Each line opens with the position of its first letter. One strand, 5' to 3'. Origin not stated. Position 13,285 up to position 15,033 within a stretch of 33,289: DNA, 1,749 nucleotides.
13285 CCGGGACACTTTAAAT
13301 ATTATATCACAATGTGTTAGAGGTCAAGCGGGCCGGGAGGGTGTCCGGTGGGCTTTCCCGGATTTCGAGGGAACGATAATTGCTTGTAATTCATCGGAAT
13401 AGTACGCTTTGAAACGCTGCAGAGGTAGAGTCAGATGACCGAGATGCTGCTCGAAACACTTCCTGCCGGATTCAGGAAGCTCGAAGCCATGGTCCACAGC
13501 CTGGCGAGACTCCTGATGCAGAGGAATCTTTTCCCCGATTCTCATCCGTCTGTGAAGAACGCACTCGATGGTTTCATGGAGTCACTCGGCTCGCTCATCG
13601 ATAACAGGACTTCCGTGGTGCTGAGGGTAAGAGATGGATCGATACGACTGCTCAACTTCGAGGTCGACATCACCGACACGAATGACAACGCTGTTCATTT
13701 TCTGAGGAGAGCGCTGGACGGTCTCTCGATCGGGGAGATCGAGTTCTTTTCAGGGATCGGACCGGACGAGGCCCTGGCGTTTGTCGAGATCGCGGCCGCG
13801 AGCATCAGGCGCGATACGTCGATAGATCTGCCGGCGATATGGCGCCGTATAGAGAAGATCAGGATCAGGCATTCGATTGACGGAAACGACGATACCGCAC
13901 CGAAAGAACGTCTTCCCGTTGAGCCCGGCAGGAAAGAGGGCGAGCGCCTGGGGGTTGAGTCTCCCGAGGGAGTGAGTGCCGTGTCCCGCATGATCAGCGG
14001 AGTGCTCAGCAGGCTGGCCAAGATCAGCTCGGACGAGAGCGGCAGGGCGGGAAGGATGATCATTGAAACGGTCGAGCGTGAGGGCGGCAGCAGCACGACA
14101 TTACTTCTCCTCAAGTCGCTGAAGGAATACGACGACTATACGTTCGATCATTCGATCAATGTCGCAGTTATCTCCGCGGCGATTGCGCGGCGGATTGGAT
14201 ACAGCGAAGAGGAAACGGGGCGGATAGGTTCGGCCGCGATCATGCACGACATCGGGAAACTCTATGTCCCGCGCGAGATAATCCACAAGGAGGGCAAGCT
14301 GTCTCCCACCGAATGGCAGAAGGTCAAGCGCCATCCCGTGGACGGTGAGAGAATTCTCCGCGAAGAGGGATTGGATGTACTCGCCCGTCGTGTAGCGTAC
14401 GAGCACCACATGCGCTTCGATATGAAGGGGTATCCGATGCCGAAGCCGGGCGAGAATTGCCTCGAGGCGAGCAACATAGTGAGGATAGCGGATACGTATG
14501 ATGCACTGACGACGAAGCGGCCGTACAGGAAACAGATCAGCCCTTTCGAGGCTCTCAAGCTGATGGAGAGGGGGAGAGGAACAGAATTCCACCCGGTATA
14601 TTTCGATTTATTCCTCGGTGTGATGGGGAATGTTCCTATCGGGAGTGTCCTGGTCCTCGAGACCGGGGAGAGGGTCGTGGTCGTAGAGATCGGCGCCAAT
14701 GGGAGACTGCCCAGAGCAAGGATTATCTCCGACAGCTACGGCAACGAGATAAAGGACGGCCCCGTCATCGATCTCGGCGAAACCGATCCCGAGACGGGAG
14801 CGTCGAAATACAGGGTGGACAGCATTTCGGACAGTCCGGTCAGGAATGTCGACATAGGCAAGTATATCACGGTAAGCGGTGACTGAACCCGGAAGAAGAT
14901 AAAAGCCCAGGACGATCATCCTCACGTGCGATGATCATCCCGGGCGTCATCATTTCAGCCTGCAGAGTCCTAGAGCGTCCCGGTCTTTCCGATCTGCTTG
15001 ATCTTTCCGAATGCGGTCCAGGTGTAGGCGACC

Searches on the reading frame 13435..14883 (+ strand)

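Call 35: search_protein_families(library=pfam, proteins=[window:13435-14883:+], max_evalue=0.00001)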
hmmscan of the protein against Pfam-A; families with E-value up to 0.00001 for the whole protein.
window:13435-14883:+ (483 aa): 2 families
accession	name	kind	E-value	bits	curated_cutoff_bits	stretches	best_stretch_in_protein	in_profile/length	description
PF13487.12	HD_5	-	9.3e-23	81.3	27.2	1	233-385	11-166/170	HD domain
PF01966.28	HD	-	5.1e-17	62.7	22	1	236-357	1-115/116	HD domain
